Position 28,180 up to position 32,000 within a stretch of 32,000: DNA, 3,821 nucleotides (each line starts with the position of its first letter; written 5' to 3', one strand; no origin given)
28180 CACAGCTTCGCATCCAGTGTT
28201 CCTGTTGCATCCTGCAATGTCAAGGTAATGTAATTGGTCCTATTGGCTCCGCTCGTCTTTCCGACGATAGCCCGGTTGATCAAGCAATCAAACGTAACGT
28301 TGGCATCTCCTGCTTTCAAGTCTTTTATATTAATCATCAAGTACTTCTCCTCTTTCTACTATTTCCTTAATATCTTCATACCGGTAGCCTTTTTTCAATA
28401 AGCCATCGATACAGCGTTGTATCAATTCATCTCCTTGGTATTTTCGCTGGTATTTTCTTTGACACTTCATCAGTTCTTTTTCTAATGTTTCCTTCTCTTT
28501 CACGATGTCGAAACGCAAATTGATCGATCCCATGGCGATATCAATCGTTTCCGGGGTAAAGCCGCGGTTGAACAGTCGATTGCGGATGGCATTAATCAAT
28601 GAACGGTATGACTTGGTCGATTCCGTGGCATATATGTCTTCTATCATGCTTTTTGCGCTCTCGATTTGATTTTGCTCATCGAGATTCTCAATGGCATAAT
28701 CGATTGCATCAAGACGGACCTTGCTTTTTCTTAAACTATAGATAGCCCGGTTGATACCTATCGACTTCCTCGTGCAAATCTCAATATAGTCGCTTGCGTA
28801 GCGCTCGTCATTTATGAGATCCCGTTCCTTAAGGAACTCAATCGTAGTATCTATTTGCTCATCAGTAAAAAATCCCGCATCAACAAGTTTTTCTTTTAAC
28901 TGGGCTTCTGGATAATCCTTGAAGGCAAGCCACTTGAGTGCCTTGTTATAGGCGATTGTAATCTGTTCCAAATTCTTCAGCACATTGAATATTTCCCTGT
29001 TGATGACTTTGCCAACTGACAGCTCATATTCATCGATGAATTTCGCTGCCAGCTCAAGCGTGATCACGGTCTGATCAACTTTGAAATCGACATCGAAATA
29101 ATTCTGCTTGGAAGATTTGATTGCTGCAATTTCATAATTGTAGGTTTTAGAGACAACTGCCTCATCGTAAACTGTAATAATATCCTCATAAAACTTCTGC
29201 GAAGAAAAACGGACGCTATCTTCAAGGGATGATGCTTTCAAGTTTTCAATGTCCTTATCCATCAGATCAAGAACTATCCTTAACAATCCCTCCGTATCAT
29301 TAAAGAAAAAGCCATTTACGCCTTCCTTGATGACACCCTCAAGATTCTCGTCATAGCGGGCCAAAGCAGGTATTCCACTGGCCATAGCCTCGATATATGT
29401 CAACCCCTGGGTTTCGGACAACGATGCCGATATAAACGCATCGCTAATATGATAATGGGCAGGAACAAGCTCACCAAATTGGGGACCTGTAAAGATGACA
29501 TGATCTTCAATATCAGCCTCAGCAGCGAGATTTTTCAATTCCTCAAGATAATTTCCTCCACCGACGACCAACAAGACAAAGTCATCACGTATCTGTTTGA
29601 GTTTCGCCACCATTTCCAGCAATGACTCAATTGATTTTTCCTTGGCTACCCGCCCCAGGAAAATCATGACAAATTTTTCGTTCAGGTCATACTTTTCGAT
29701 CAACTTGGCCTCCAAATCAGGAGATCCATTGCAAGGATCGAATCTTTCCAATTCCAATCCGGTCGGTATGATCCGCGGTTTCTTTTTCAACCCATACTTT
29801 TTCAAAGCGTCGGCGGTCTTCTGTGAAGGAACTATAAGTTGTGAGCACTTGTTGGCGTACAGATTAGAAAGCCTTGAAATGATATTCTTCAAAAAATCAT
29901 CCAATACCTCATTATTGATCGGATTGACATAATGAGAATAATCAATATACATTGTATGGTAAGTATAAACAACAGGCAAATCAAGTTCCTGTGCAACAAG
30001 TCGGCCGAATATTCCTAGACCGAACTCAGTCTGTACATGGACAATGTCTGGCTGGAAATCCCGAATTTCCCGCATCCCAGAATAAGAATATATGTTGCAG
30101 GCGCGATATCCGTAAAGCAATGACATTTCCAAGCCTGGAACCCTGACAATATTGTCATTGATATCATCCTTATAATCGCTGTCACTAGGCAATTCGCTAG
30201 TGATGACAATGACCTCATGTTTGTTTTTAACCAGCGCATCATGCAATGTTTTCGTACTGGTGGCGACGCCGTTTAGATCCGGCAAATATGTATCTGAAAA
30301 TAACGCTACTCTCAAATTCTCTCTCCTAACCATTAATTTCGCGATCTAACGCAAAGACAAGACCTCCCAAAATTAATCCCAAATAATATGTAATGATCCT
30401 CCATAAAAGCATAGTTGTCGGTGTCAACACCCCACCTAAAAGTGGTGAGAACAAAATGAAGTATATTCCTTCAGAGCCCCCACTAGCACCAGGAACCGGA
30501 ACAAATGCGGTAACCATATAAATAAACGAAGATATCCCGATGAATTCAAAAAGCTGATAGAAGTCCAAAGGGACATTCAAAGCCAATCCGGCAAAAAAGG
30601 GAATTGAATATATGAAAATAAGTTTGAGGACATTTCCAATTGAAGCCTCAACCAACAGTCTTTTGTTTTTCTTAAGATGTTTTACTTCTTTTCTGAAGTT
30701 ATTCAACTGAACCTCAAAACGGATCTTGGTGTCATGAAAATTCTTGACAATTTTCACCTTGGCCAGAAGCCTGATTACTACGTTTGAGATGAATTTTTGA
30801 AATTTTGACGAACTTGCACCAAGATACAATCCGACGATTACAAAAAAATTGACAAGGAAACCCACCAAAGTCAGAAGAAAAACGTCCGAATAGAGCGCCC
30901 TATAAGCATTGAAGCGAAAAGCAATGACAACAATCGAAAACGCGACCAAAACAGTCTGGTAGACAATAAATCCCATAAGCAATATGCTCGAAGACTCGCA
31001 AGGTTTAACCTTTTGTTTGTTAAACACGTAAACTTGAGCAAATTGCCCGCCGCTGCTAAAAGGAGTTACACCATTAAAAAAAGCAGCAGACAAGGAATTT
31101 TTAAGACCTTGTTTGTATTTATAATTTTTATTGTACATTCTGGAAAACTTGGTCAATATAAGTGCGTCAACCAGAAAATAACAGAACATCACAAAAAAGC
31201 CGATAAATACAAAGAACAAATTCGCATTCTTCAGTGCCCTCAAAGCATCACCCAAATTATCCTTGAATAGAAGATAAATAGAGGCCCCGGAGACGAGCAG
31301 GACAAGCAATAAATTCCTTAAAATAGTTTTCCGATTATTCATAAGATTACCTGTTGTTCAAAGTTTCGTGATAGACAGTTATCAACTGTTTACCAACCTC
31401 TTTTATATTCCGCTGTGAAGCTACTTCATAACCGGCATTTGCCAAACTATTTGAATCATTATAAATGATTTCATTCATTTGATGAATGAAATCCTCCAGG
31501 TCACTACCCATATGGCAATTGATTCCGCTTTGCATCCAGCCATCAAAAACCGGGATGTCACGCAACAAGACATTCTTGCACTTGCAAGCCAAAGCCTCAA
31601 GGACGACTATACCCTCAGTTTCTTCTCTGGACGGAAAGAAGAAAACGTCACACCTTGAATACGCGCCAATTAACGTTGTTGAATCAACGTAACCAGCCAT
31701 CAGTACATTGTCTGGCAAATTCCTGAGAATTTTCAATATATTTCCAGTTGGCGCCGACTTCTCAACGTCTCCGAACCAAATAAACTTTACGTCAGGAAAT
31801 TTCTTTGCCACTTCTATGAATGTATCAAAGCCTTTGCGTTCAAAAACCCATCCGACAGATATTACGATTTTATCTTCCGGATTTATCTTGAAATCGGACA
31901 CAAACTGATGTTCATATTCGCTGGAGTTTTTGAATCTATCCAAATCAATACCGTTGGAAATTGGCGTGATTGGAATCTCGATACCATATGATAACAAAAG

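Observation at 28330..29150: Complete RecX-like regulator fused in frame to the C-terminus of a membrane-lipid glycosyltransferase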

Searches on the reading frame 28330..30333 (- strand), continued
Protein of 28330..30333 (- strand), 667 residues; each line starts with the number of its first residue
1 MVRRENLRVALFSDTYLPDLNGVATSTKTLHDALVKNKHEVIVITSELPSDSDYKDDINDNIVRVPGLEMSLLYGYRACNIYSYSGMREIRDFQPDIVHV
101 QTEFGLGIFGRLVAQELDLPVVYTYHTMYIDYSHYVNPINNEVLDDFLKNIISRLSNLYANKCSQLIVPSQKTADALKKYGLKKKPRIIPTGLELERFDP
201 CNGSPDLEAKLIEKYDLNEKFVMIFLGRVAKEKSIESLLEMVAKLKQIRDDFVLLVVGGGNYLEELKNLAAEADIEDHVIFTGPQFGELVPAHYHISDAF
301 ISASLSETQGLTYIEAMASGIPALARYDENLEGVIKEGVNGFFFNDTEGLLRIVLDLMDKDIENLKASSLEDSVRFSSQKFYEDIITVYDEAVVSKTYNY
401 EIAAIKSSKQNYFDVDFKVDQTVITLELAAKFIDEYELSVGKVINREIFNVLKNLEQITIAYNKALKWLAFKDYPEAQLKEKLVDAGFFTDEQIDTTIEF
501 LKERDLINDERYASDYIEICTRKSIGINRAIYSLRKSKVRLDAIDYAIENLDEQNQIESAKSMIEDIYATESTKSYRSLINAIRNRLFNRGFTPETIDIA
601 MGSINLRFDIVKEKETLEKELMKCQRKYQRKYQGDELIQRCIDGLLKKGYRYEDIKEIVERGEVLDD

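Call 36: fold_search(model_id=the predicted structure, library=pdb)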
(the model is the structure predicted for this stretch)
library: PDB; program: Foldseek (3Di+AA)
matches with E <= 10: 1743; with E <= 0.001: 466
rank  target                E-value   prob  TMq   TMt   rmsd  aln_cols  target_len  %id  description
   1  3c4q_B                1.9e-17  1.00  0.44  0.69   6.6       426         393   18  Structure of the retaining glycosyltransferase MshA : The first step in mycothiol biosynthesis. Organism : Corynebacte (released 2008-04-01)
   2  3c4q_A                2.3e-17  1.00  0.44  0.70   6.5       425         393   18  Structure of the retaining glycosyltransferase MshA : The first step in mycothiol biosynthesis. Organism : Corynebacte (released 2008-04-01)
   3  3c48_B                2.8e-17  1.00  0.33  0.52  10.2       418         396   19  Structure of the retaining glycosyltransferase MshA: The first step in mycothiol biosynthesis. Organism: Corynebacteri (released 2008-03-25)
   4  4xsu_B                2.0e-16  1.00  0.43  0.72   5.0       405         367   16  Crystal structure of Anabaena Alr3699/HepE in complex with UDP and glucose (released 2016-01-13)
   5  3c48_A                4.0e-16  1.00  0.31  0.48  10.3       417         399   19  Structure of the retaining glycosyltransferase MshA: The first step in mycothiol biosynthesis. Organism: Corynebacteri (released 2008-03-25)
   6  7qsg_A                4.9e-16  1.00  0.44  0.72   5.6       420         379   20  Methylmannose polysaccharide mannosyltransferase from M. hassiacum (released 2023-01-25)
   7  4xsr_B                5.4e-16  1.00  0.42  0.71   5.0       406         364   17  Crystal structure of Anabaena Alr3699/HepE in complex with UDP-glucose (released 2016-01-13)
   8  4xsu_A                1.2e-15  1.00  0.43  0.71   5.1       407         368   16  Crystal structure of Anabaena Alr3699/HepE in complex with UDP and glucose (released 2016-01-13)
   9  3mbo_D                1.9e-15  1.00  0.46  0.78   5.0       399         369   21  Crystal Structure of the Glycosyltransferase BaBshA bound with UDP and L-malate (released 2010-09-29)
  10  6tvp_A                2.8e-15  1.00  0.43  0.69   5.8       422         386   17  Structure of Mycobacterium smegmatis alpha-maltose-1-phosphate synthase GlgM (released 2020-04-22)
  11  4xsp_A                3.0e-15  1.00  0.44  0.75   4.6       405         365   17  Crystal structure of Anabaena Alr3699/HepE in complex with UDP (released 2016-01-13)
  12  6tvp_B                3.8e-15  1.00  0.45  0.72   5.4       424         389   17  Structure of Mycobacterium smegmatis alpha-maltose-1-phosphate synthase GlgM (released 2020-04-22)
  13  6kih_A                4.0e-15  1.00  0.44  0.69   5.6       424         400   19  Sucrose-phosphate synthase (tll1590) from Thermosynechococcus elongatus (released 2020-05-27)
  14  6n1x                  5.2e-15  1.00  0.45  0.74   4.9       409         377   19  BshA from Staphylococcus aureus complexed with UDP and N-acetylglucosamine (released 2019-08-21)
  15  3mbo_A                7.0e-15  1.00  0.45  0.76   5.6       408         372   20  Crystal Structure of the Glycosyltransferase BaBshA bound with UDP and L-malate (released 2010-09-29)
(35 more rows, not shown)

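Call 44: find_encoding_contigs(protein=P0003, flank=3000, max_places=1)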
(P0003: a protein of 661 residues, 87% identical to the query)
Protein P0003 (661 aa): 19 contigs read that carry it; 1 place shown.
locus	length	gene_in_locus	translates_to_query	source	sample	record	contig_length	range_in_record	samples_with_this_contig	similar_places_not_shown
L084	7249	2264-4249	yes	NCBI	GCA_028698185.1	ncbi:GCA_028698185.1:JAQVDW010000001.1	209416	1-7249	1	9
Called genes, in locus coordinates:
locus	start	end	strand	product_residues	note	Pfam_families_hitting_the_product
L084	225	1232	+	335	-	PF13439:Glyco_transf_4, PF13579:Glyco_trans_4_4 (weak), PF00534:Glycos_transf_1, PF13692:Glyco_trans_1_4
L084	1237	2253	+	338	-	PF03706:LPG_synthase_TM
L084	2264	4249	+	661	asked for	PF13439:Glyco_transf_4, PF13477:Glyco_trans_4_2 (weak), PF13579:Glyco_trans_4_4, PF00534:Glycos_transf_1, PF13692:Glyco_trans_1_4, PF21982:RecX_HTH1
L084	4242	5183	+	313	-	PF01336:tRNA_anti-codon (weak), PF01966:HD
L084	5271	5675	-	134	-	PF11969:DcpS_C, PF01230:HIT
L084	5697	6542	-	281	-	-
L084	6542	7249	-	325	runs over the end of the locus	PF13616:Rotamase_3 (faint), PF00639:Rotamase (weak)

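Call 48: search_protein_families(library=ncbifam, proteins=[L084:225-1232:+, L078:6001-7176:+, L078:7154-7954:+], max_evalue=0.00001)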
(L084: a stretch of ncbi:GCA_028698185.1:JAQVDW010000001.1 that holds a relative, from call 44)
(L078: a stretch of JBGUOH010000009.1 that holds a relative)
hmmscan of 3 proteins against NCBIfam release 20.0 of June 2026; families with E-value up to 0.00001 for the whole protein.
L084:225-1232:+ (335 aa): 11 families
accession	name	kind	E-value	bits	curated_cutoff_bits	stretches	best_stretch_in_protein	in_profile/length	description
NF053513.1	Gtran_IagA_BgsA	equivalog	2.1e-138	460.9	460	1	1-333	1-332/333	LTA glycolipid anchor biosynthesis glycosyltransferase, IagA/BgsA family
NF049987.1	DaglGlyslTfaseDgs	equivalog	4.5e-106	354.5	500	1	1-334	1-329/332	processive diacylglycerol alpha-glucosyltransferase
NF053787.1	GlcN_PG_synth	equivalog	8.7e-14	51.1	480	1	41-332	79-359/361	N-acetylglucosaminyl phosphatidylglycerol synthase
TIGR04047.1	MSMEG_0565_glyc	hypoth_equivalog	3e-13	49.6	259.85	1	115-330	148-372/373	MSMEG_0565 family glycosyltransferase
NF049988.1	MGlcDAGSynMgs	equivalog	1.4e-12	47.7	400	1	36-299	78-352/398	alpha-monoglucosyldiacylglycerol synthase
NF047684.1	TeichurnBiosyTuaC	equivalog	2.3e-10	40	550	1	125-260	184-314/391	teichuronic acid biosynthesis protein TuaC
TIGR04157.1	glyco_rSAM_CFB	subfamily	2.2e-09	36.8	400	1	102-256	165-321/406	TIGR04157 family glycosyltransferase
TIGR03999.1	thiol_BshA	equivalog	1.1e-08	34.4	273.7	1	120-263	159-300/375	N-acetyl-alpha-D-glucosaminyl L-malate synthase BshA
TIGR02149.1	glgA_Coryne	subfamily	1.7e-08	34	302.4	1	98-263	135-311/391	glycogen synthase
NF012028.0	PRK15484.1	subfamily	1.5e-07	30.9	618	1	101-276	134-317/380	lipopolysaccharide N-acetylglucosaminyltransferase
NF050063.1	ProtGlycPglJ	equivalog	4.2e-06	26.2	500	1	44-262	87-292/363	N-acetylgalactosamine-N,N'-diacetylbacillosaminyl-diphospho-undecaprenol 4-alpha-N-acetylgalactosaminyltransferase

L078:6001-7176:+ (391 aa): 28 families (the best 25 are shown)
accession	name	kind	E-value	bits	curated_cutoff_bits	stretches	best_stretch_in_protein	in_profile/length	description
NF049988.1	MGlcDAGSynMgs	equivalog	9.5e-80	268.9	400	1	1-389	1-390/398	alpha-monoglucosyldiacylglycerol synthase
TIGR04063.1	stp3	hypoth_equivalog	6e-30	104.4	442.05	1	74-368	81-376/397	TIGR04063 family PEP-CTERM/XrtA system glycosyltransferase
NF053787.1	GlcN_PG_synth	equivalog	1.4e-24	86.6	480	1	32-385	33-358/361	N-acetylglucosaminyl phosphatidylglycerol synthase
TIGR03449.1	mycothiol_MshA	equivalog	5.3e-24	84.9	462.5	1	87-388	104-405/406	D-inositol-3-phosphate glycosyltransferase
NF053513.1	Gtran_IagA_BgsA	equivalog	2.8e-23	82.5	460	1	86-386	44-331/333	LTA glycolipid anchor biosynthesis glycosyltransferase, IagA/BgsA family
TIGR03999.1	thiol_BshA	equivalog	1.6e-21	76.6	273.7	1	22-387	19-374/375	N-acetyl-alpha-D-glucosaminyl L-malate synthase BshA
NF012028.0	PRK15484.1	subfamily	1.1e-17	64.2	618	1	122-375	111-367/380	lipopolysaccharide N-acetylglucosaminyltransferase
TIGR03088.1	stp2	hypoth_equivalog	7.7e-17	61.4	409.05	1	15-385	14-372/374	TIGR03088 family PEP-CTERM/XrtA system glycosyltransferase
NF038229.1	Glyco4_Geo_Pelo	equivalog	8.4e-17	61.2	400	1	78-385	48-335/338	GPMC system family 4 glycosyltransferase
TIGR04047.1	MSMEG_0565_glyc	hypoth_equivalog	6.4e-16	58.4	259.85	1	3-384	2-372/373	MSMEG_0565 family glycosyltransferase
NF047684.1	TeichurnBiosyTuaC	equivalog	6.7e-16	58.2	550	1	82-386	105-389/391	teichuronic acid biosynthesis protein TuaC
TIGR04157.1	glyco_rSAM_CFB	subfamily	1.4e-13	50.6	400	1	145-331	164-344/406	TIGR04157 family glycosyltransferase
NF041010.1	glycosy_Agl16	equivalog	2.7e-13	49.5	575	1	2-383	2-348/352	glycosylation protein Agl16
TIGR02149.1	glgA_Coryne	subfamily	9.3e-13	48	302.4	1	1-384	1-388/391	glycogen synthase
NF049987.1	DaglGlyslTfaseDgs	equivalog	1.6e-12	47.1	500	1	106-389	60-330/332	processive diacylglycerol alpha-glucosyltransferase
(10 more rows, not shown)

L078:7154-7954:+ (266 aa): 10 families
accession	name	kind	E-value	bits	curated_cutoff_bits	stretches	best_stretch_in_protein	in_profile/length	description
NF010733.0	PRK14135.1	equivalog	8.4e-38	130.5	240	1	9-263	5-263/267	recombination regulator RecX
NF001058.0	PRK00117.4-1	equivalog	7.8e-22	78.4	194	2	10-205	8-206/214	recombination regulator RecX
NF001057.0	PRK00117.3-3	equivalog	2.1e-17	63.6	146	1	63-205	2-145/151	recombination regulator RecX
NF010732.0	PRK14134.1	equivalog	4.6e-16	59.3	351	1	10-260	7-276/283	recombination regulator RecX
NF001063.0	PRK00117.5-3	equivalog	8.3e-15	55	186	1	66-213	13-161/165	recombination regulator RecX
NF001065.0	PRK00117.5-5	equivalog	3.2e-12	46.9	175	1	65-208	6-143/149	recombination regulator RecX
NF001052.0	PRK00117.1-1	equivalog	4.3e-09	36.8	266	1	62-202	10-160/166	recombination regulator RecX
NF001055.0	PRK00117.2-5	equivalog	4.4e-08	33.3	129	0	65-202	9-144/157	recombination regulator RecX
NF001054.0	PRK00117.2-1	equivalog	1.3e-07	31.9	189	1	66-199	10-143/154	recombination regulator RecX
NF001059.0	PRK00117.4-3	equivalog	5.1e-06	26.3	253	0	59-151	41-134/206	recombination regulator RecX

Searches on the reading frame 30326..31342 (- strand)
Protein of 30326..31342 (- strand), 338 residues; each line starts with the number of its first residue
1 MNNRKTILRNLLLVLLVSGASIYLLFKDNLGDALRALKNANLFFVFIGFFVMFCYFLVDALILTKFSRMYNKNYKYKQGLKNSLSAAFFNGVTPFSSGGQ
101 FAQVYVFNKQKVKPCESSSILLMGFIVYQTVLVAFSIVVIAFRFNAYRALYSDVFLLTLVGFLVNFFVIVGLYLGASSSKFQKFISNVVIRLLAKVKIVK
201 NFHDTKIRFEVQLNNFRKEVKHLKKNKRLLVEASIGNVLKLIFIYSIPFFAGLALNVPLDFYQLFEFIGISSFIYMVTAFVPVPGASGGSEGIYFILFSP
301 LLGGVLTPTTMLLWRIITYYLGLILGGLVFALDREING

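Call 9: search_protein_families(library=pfam, proteins=[window:30326-31342:-], max_evalue=0.001)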
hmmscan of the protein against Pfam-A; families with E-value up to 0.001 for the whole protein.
window:30326-31342:- (338 aa): 1 family
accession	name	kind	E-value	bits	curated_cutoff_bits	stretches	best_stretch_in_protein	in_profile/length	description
PF03706.18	LPG_synthase_TM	-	1.1e-32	114.2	33.4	1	12-326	2-302/302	Lysylphosphatidylglycerol synthase TM region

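Call 48: search_protein_families(library=ncbifam, proteins=[window:30326-31342:-], max_evalue=0.00001)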
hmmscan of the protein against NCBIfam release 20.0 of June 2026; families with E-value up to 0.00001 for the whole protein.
window:30326-31342:- (338 aa): 2 families
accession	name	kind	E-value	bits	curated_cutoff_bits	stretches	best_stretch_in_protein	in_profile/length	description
TIGR00374.1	TIGR00374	subfamily_domain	3.1e-22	79.4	43.2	1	22-330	13-310/323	flippase-like domain-containing protein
NF053789.1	GlcN_PG_flip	equivalog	6.2e-14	52.1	320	1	22-332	19-316/327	glucosaminyl phosphatidylglycerol flippase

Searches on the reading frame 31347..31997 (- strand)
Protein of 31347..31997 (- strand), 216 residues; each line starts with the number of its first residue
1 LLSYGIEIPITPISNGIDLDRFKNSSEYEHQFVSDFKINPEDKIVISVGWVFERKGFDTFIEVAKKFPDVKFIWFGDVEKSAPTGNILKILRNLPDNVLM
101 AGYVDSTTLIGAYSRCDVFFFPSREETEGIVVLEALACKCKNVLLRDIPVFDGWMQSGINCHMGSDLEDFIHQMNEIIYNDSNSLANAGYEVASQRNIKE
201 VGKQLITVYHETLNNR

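Call 9: search_protein_families(library=pfam, proteins=[window:31347-31997:-], max_evalue=0.001)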
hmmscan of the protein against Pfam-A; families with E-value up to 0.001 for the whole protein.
window:31347-31997:- (216 aa): 2 families
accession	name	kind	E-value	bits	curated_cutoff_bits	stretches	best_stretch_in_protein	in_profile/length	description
PF00534.26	Glycos_transf_1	-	6.7e-19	68.5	26.4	1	36-159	9-135/172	Glycosyl transferases group 1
PF13692.12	Glyco_trans_1_4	-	1.5e-13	51.7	27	1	43-177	2-139/142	Glycosyl transferases group 1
